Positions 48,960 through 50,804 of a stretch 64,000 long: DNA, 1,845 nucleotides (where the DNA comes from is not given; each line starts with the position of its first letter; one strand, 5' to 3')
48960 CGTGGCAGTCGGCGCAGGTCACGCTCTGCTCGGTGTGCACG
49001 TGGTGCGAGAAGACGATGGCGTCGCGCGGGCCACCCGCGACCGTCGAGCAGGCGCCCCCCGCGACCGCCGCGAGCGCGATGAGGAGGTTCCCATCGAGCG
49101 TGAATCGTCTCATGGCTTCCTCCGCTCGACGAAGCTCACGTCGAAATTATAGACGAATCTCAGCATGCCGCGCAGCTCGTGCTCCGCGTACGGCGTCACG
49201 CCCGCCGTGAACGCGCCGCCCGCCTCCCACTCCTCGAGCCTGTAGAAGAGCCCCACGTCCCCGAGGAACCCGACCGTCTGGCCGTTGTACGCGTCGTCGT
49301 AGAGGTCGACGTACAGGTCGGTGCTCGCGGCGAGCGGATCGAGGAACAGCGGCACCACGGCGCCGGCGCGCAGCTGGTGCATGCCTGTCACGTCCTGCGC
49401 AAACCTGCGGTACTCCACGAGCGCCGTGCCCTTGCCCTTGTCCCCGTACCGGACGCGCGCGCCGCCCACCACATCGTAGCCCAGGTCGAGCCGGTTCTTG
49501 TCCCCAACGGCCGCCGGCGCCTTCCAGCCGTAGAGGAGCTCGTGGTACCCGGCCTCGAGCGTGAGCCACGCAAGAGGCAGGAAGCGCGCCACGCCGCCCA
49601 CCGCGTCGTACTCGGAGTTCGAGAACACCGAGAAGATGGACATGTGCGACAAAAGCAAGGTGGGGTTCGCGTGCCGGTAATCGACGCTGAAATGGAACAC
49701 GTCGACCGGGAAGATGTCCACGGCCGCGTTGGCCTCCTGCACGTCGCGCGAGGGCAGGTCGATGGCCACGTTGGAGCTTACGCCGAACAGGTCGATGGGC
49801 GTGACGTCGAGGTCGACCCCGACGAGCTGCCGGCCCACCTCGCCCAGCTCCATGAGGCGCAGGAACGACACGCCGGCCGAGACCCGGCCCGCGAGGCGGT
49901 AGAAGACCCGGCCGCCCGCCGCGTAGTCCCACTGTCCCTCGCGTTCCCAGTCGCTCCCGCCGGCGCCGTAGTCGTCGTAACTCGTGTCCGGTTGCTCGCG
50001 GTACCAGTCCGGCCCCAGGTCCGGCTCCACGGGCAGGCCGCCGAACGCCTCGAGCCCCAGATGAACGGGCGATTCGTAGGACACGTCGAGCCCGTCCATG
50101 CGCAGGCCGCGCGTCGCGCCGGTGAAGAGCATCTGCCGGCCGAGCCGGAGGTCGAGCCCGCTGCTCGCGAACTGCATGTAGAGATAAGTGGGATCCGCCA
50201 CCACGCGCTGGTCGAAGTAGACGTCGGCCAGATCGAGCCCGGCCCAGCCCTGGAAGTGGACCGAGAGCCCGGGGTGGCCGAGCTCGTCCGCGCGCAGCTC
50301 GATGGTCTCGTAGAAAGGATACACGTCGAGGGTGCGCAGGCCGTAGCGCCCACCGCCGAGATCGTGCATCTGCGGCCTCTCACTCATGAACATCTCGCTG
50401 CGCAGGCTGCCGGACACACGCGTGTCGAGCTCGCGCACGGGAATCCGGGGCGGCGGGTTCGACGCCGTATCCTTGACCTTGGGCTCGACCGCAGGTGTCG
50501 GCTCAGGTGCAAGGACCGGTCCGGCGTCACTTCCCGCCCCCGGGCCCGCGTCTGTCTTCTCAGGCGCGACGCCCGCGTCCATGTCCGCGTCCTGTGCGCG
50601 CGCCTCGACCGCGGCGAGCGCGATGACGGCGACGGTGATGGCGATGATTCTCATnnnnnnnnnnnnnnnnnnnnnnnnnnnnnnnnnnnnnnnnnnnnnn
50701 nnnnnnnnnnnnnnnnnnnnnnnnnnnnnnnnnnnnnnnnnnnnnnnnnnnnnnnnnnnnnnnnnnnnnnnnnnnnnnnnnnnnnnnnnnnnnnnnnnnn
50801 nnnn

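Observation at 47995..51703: A cytochrome / beta-barrel / cytochrome operon resembles a porin-cytochrome (Pcc-type) electron conduit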

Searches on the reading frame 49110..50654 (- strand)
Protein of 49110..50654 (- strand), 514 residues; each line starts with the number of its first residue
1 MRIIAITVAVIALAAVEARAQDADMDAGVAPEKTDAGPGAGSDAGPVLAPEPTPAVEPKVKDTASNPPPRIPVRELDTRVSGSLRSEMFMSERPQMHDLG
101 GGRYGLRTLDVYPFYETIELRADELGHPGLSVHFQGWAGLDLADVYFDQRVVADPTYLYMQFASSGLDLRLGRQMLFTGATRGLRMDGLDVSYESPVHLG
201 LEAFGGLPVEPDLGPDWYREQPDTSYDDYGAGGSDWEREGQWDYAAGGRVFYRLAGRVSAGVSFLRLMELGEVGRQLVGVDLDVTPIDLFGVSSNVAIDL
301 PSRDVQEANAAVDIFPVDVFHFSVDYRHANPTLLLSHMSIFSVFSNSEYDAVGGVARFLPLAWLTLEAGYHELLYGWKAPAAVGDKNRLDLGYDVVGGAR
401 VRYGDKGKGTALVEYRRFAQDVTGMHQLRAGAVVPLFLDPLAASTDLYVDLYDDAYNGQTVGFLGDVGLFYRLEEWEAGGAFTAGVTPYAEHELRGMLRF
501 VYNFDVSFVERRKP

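Call 3: search_protein_families(library=pfam, proteins=[window:49110-50654:-], max_evalue=0.1)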
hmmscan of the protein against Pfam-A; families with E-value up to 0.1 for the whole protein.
window:49110-50654:- (514 aa): 0 families

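Call 4: search_protein_families(library=ncbifam, proteins=[window:49110-50654:-], max_evalue=0.1)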
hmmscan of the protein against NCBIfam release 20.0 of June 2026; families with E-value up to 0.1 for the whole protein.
window:49110-50654:- (514 aa): 0 families

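Call 6: find_homologous_proteins(query=window:49110-50654:-, max_evalue=0.001)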
Query window:49110-50654:- (514 aa): 58 proteins with E <= 0.001 among 8000 candidates.
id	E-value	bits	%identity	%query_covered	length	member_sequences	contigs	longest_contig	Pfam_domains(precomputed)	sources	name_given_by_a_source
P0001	0.0e+0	1168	100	100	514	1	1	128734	-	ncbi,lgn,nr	ncbi:MAG: hypothetical protein PHU25_00410 [Deltaproteobacteria bacterium]|nr:hypothetical protein [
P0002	7.4e-175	601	58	89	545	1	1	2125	-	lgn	-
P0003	4.0e-174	599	57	92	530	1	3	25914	-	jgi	jgi:hypothetical protein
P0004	3.0e-173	596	56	96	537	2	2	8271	-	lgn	-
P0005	3.3e-172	592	58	88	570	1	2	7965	-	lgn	-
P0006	4.0e-171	589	56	92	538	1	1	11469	-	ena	-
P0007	5.9e-171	588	56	92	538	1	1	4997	-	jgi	-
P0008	7.2e-171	588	58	87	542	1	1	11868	-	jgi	-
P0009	8.1e-171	588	55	88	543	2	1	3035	PF05887.17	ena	-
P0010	1.6e-170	587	59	89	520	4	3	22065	-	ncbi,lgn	-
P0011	3.8e-170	585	57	90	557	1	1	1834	-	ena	-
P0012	3.9e-170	585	54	96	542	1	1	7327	-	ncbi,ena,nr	ncbi:MAG TPA: hypothetical protein VM285_00305 [Polyangia bacterium]|nr:hypothetical protein [Polyan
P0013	1.8e-168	580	56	90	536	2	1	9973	-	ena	-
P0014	9.0e-168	578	57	90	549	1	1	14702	-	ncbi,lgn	-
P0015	5.6e-167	575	57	90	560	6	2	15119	-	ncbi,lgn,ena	-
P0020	9.2e-159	548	50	100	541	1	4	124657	-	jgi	jgi:hypothetical protein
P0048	2.9e-107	378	40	90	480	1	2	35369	-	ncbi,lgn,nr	ncbi:MAG: hypothetical protein JXX29_23190 [Deltaproteobacteria bacterium]|nr:hypothetical protein [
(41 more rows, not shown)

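Call 11: find_encoding_contigs(protein=P0020, flank=8000, max_places=2)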
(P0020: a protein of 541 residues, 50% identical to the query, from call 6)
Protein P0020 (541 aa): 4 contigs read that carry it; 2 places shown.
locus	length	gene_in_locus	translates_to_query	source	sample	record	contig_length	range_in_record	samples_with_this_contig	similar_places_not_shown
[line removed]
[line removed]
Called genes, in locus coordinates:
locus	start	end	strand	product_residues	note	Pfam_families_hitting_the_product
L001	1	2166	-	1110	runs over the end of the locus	PF01564:Spermine_synth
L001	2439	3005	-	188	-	PF00565:SNase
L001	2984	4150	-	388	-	-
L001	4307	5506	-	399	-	-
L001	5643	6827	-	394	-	-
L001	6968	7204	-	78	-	-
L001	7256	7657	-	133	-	-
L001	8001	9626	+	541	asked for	-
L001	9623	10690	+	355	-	PF22113:Mtrc-MtrF_II-IV_dom (faint), PF14522:Cytochrome_C7 (weak)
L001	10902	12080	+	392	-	PF00266:Aminotran_5, PF01053:Cys_Met_Meta_PP (weak)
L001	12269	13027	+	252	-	-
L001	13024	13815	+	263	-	PF03808:Glyco_tran_WecG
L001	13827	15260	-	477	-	PF13727:CoA_binding_3 (weak), PF02397:Bac_transf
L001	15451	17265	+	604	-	-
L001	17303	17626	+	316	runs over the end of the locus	PF01073:3Beta_HSD, PF01370:Epimerase, PF02719:Polysacc_synt_2 (weak), PF04321:RmlD_sub_bind, PF16363:GDP_Man_Dehyd, PF07993:NAD_binding_4 (weak)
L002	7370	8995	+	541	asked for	-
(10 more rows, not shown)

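Call 12: find_encoding_contigs(protein=P0048, flank=8000, max_places=2)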
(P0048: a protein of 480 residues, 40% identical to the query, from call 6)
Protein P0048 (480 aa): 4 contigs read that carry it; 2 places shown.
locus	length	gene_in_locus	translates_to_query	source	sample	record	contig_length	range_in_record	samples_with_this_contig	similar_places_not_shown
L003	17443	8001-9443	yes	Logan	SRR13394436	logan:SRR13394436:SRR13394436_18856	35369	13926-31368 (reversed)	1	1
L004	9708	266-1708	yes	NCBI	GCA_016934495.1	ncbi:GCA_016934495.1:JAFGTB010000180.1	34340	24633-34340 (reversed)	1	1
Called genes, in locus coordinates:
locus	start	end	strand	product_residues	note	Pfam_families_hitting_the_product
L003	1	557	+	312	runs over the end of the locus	PF01058:Oxidored_q6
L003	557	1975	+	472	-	PF27537:HoxH, PF00374:NiFeSe_Hases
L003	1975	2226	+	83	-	PF12797:Fer4_2 (weak), PF13237:Fer4_10, PF14697:Fer4_21 (faint), PF00037:Fer4 (weak), PF12837:Fer4_6 (faint), PF12800:Fer4_4 (faint), PF12838:Fer4_7, PF13187:Fer4_9, +1 more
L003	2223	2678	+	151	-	-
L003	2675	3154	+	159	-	PF01750:HycI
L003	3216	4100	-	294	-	PF02163:Peptidase_M50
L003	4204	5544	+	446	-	PF00072:Response_reg, PF00512:HisKA (weak), PF02518:HATPase_c, PF14501:HATPase_c_5 (weak)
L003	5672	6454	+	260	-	PF00925:GTP_cyclohydro2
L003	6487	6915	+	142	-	PF03013:Pyr_excise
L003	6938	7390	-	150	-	-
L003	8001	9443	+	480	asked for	-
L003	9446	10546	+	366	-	PF22113:Mtrc-MtrF_II-IV_dom (faint), PF14522:Cytochrome_C7 (faint), PF14537:Cytochrom_c3_2 (faint)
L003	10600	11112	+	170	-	-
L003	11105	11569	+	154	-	PF02775:TPP_enzyme_C (faint)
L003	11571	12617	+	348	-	PF03102:NeuB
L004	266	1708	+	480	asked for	-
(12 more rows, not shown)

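Call 16: find_related_loci(query=A2, collection=genome_contigs, flank=8000)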
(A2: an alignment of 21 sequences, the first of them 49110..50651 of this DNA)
Query A2 (513 aa) in genome_contigs; peptide patterns used: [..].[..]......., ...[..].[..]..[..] (x = any residue, [..] = any of these).
210 stretches matched a pattern; 16 encode a relative of the query (tblastn E <= 1e-3); 14 distinct loci.
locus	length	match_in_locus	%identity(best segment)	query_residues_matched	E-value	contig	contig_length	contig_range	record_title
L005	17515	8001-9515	54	1-510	6e-173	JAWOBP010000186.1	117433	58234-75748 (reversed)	MAG: Polyangia bacterium isolate BLK3-3.bin.217 k191_339280, whole genome shotgun sequence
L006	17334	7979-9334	59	53-510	3e-172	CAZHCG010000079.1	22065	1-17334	MAG TPA_asm: uncultured Myxococcales bacterium isolate binchicken_co17_433 genome assembly, contig: NODE_6036_length_220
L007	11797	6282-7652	56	61-510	2e-166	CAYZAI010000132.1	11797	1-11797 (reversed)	MAG TPA_asm: uncultured Myxococcales bacterium isolate binchicken_co129_650 genome assembly, contig: NODE_17044_length_1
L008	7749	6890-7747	64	61-344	4e-116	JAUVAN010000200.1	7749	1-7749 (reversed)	MAG: Deltaproteobacteria bacterium isolate CSMAG_220 CSMAG_220_k127_14621135_length_7749_cov_17.0000, whole genome shotg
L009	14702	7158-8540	57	50-513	1e-173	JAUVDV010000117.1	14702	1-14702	MAG: Deltaproteobacteria bacterium isolate CSMAG_306 CSMAG_306_k141_234251_length_14702_cov_12.8550, whole genome shotgu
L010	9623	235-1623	40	47-511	3e-111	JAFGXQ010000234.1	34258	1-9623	MAG: Deltaproteobacteria bacterium isolate ZodW_Metabat.4 k87_22322041, whole genome shotgun sequence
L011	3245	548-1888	41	48-503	1e-110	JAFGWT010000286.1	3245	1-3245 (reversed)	MAG: Deltaproteobacteria bacterium isolate ZodW_Metabat.284 k87_12048552, whole genome shotgun sequence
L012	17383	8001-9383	39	46-510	2e-105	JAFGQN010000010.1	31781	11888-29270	MAG: Deltaproteobacteria bacterium isolate Zod_Metabat.76 k87_597561, whole genome shotgun sequence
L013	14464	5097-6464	39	55-513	1e-95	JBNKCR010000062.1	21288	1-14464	MAG: Polyangia bacterium isolate F1F2.bin.2.orig k141_433226, whole genome shotgun sequence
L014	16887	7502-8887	57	50-513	3e-171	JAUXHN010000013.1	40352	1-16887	MAG: Deltaproteobacteria bacterium isolate CSMAG_2956 CSMAG_2956_k119_352297_length_40352_cov_7.8696, whole genome shotg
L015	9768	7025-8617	48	2-513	7e-129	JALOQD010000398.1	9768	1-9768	MAG: Myxococcota bacterium isolate Prado146 scaffold_56287, whole genome shotgun sequence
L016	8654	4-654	50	301-513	1e-63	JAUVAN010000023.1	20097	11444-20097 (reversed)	MAG: Deltaproteobacteria bacterium isolate CSMAG_220 CSMAG_220_k127_9370204_length_20097_cov_11.6938, whole genome shotg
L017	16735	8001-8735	29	108-353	2e-13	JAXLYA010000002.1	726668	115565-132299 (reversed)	MAG: Anaeromyxobacter sp. isolate STL-MYX1 C1.7.fa-2, whole genome shotgun sequence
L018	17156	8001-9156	29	108-502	2e-15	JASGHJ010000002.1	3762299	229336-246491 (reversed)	MAG: Anaeromyxobacteraceae bacterium isolate 5N017 JMF-2111-06-0005.ont.bin.17_1, whole genome shotgun sequence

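Call 20: predict_structure(alignment_id=A1)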
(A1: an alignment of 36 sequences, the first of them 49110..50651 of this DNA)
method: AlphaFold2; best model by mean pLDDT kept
length: 513 residues; sequences in the alignment: 36
mean_pLDDT: 79.1   pTM: 0.70
mean pLDDT of the five models: 79.1, 78.0, 77.6, 76.8, 76.2
residues with pLDDT >= 90: 254; 70-90: 112; 50-70: 64; < 50: 83
segments of 3 or more residues with pLDDT < 50: 1-50, 212-236
pLDDT, mean of each block of 10 residues (from residue 1): 39 33 32 37 42 52 55 80 93 75 79 92 92 89 62 89 95 89 90 97 87 43 39 48 92 94 91 92 94 95 93 96 93 67 74 97 97 78 68 97 90 94 93 92 97 89 96 93 85 92 79 46
secondary structure, 60 per line:
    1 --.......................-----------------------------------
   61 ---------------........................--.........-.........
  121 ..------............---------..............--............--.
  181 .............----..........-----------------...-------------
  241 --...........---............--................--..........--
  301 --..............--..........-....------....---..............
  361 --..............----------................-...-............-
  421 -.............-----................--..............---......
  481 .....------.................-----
elements in order: H3-25 E76-99 E102-110 E112-122 E129-140 E150-163 E166-177 E180-193 E198-207 E243-253 E257-268 E271-286 E289-298 E303-316 E319-328 H330-333 H340-343 E347-360 E363-376 E387-402 E408-419 E422-434 E440-455 E458-471 E475-485 E492-508

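Call 46: search_solved_structures(query=A2, max_evalue=10)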
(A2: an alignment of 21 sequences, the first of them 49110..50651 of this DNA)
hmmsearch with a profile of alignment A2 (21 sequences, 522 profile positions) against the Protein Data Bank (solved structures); distinct sequences matched with E-value up to 10: 2.
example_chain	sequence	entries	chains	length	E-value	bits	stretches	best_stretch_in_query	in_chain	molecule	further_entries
3cx5_F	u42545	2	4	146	6.1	8.7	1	11-75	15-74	Cytochrome b-c1 complex subunit 6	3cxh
6giq_F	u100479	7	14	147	6.1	8.7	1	11-75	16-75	QCR6 isoform 1 | Cytochrome b-c1 complex subunit 6 | CYTOCHROME B-C1 COMPLEX SUBUNIT 6; SYNONYM: COMPLEX III SUBUNIT 6,COMPLEX III SUBUNIT VI,C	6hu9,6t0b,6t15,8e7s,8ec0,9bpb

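Call 53: find_homologous_proteins(query=P0180, max_evalue=1e-20)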
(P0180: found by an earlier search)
Query P0180 (346 aa): 670 proteins with E <= 1e-20 among 5866 candidates; the best 120 are listed.
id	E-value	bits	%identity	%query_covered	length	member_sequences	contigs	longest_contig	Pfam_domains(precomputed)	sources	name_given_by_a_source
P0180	2.4e-238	809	100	100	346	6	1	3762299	PF14537.12,PF14522.12,PF22113.2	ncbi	ncbi:MAG: cytochrome c3 family protein [Anaeromyxobacteraceae bacterium]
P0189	7.3e-190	649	80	100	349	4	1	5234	PF14537.12,PF02085.22,PF14522.12,PF22113.2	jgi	-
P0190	6.6e-186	636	78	100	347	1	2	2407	PF14537.12,PF14522.12,PF22113.2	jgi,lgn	jgi:hypothetical protein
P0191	4.1e-182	624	77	100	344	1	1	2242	PF02085.22,PF14522.12,PF22113.2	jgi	jgi:hypothetical protein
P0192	6.5e-177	606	75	100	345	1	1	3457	PF14537.12,PF02085.22,PF14522.12,PF22113.2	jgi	jgi:hypothetical protein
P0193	1.6e-172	592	73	95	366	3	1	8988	PF14522.12,PF22113.2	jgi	jgi:hypothetical protein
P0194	2.1e-168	578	72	100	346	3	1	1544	PF14537.12,PF14522.12,PF22113.2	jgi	-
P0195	4.8e-166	571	72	100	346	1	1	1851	PF02085.22,PF14522.12,PF22113.2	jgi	jgi:hypothetical protein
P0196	7.6e-125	435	58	99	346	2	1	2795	PF02085.22,PF14522.12,PF22113.2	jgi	jgi:hypothetical protein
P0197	1.1e-124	435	58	94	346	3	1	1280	PF14522.12,PF22113.2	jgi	jgi:hypothetical protein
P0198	1.1e-123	431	56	95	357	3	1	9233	PF14537.12,PF14522.12,PF22113.2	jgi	jgi:hypothetical protein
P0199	1.1e-121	425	59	100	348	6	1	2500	PF14537.12,PF14522.12,PF22113.2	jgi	jgi:cytochrome c7-like protein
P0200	2.5e-118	414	59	91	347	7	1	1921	PF14537.12,PF14522.12,PF22113.2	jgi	jgi:hypothetical protein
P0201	4.8e-118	413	58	92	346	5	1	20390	PF14537.12,PF14522.12,PF22113.2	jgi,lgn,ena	-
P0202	1.1e-116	408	56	91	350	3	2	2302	PF14537.12,PF14522.12,PF22113.2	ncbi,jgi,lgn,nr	ncbi:MAG: hypothetical protein EHM24_27065 [Acidobacteria bacterium]|nr:MAG: hypothetical protein EH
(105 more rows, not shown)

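Call 62: search_protein_representatives(alignment_id=A1)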
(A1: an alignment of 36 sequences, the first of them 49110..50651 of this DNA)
Query: 36 sequences, 484 profile positions. Proteins with E-value up to 0.001 (for the whole library): 979; up to 1e-10: 639; up to 1e-30: 295. The best 150 are listed.
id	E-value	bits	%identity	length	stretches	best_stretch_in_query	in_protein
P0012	1.3e-225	766.1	-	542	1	3-482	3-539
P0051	2.1e-191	653.3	-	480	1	1-482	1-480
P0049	1.6e-186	637.1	-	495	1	4-482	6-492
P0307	3.0e-182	623.1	-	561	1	18-484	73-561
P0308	3.9e-176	602.9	-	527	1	9-484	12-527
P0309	8.4e-167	572.1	-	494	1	5-479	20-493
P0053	2.5e-128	445.2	-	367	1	8-342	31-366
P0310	3.5e-90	319.4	-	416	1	46-474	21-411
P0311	3.5e-89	316.2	-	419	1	48-478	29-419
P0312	5.3e-86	305.7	-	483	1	56-480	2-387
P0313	1.1e-82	294.7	-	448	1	51-481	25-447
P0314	4.4e-79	282.8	-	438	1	48-481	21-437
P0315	2.5e-78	280.4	-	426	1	47-481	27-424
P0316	8.0e-77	275.4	-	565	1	9-475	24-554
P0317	4.8e-76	272.8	-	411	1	77-474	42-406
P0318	1.1e-73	265.0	-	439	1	51-482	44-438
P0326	1.1e-70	255.2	-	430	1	51-482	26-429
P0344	7.2e-65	236.0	-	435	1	49-481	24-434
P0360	5.6e-62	226.4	-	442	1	50-481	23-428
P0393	1.9e-56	208.2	-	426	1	44-474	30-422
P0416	3.0e-53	197.6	-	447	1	50-476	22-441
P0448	5.4e-48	180.3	-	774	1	101-470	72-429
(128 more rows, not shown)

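Call 63: list_cluster_members(proteins=[P0310, P0311, P0313, P0318, P0326, P0344, P0360, P0393, P0416, P0448])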
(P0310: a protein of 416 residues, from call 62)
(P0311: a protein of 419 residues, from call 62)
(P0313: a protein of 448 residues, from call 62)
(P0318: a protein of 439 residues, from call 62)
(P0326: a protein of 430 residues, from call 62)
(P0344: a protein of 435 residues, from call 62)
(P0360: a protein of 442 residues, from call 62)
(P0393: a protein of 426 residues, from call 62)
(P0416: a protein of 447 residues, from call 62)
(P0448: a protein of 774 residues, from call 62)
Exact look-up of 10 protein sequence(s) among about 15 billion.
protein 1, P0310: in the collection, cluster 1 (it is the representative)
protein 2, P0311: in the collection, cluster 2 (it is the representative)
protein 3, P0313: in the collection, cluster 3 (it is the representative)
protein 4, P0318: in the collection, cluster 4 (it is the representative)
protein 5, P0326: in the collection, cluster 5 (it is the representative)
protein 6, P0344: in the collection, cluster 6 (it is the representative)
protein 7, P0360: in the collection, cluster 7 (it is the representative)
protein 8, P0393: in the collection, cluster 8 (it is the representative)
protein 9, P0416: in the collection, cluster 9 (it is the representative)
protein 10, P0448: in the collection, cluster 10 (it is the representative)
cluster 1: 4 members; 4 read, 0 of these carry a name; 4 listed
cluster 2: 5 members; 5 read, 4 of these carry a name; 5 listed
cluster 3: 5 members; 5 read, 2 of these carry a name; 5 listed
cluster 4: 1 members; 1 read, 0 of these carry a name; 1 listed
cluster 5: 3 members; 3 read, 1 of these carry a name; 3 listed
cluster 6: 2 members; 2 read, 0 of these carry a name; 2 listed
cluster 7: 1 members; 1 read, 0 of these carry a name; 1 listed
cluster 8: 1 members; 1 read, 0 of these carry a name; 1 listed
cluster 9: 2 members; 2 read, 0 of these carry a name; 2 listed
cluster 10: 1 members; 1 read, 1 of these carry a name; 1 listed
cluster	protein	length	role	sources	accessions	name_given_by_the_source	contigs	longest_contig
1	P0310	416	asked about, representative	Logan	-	-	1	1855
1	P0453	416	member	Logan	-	-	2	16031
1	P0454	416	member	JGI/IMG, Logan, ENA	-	-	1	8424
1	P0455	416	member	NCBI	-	-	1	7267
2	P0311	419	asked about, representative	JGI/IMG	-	hypothetical protein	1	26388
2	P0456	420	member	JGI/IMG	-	hypothetical protein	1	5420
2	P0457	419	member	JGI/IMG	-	hypothetical protein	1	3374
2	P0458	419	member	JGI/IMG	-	hypothetical protein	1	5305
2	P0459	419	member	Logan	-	-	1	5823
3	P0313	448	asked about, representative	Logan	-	-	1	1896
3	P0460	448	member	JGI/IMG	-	hypothetical protein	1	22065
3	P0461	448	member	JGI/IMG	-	hypothetical protein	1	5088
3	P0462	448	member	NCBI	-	-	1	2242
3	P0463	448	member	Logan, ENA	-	-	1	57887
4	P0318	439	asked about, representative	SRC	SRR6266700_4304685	-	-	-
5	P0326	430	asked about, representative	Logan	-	-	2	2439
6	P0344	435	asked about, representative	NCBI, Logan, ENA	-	-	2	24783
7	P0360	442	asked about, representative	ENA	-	-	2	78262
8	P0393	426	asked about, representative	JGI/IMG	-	-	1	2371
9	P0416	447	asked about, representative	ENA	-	-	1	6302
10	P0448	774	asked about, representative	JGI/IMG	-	cytochrome c7-like protein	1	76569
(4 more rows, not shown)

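Call 65: find_encoding_contigs(protein=P0448, flank=5000, max_places=2)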
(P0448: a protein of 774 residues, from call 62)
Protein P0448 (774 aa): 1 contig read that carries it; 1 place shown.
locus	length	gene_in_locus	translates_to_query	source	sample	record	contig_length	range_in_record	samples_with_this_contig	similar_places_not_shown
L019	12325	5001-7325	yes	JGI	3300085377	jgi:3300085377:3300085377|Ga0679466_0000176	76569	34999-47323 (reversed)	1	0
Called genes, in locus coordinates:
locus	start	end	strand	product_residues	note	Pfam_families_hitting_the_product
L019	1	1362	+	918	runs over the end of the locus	PF01391:Collagen, PF09699:Paired_CXXCH_1 (faint), PF14522:Cytochrome_C7 (faint), PF14537:Cytochrom_c3_2 (faint), PF22113:Mtrc-MtrF_II-IV_dom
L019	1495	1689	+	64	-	-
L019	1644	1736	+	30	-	-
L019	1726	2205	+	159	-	-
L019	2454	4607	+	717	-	PF14522:Cytochrome_C7 (faint), PF14537:Cytochrom_c3_2 (faint), PF09698:GSu_C4xC__C2xCH (weak)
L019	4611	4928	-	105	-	PF00034:Cytochrom_C, PF13442:Cytochrome_CBB3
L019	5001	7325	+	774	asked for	PF02085:Cytochrom_CIII (faint), PF14522:Cytochrome_C7 (weak), PF09699:Paired_CXXCH_1 (faint), PF22113:Mtrc-MtrF_II-IV_dom (faint), PF14522:Cytochrome_C7 (weak)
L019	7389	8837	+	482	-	PF00672:HAMP, PF07730:HisKA_3, PF02518:HATPase_c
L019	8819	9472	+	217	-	PF00072:Response_reg, PF00196:GerE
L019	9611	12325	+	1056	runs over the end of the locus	-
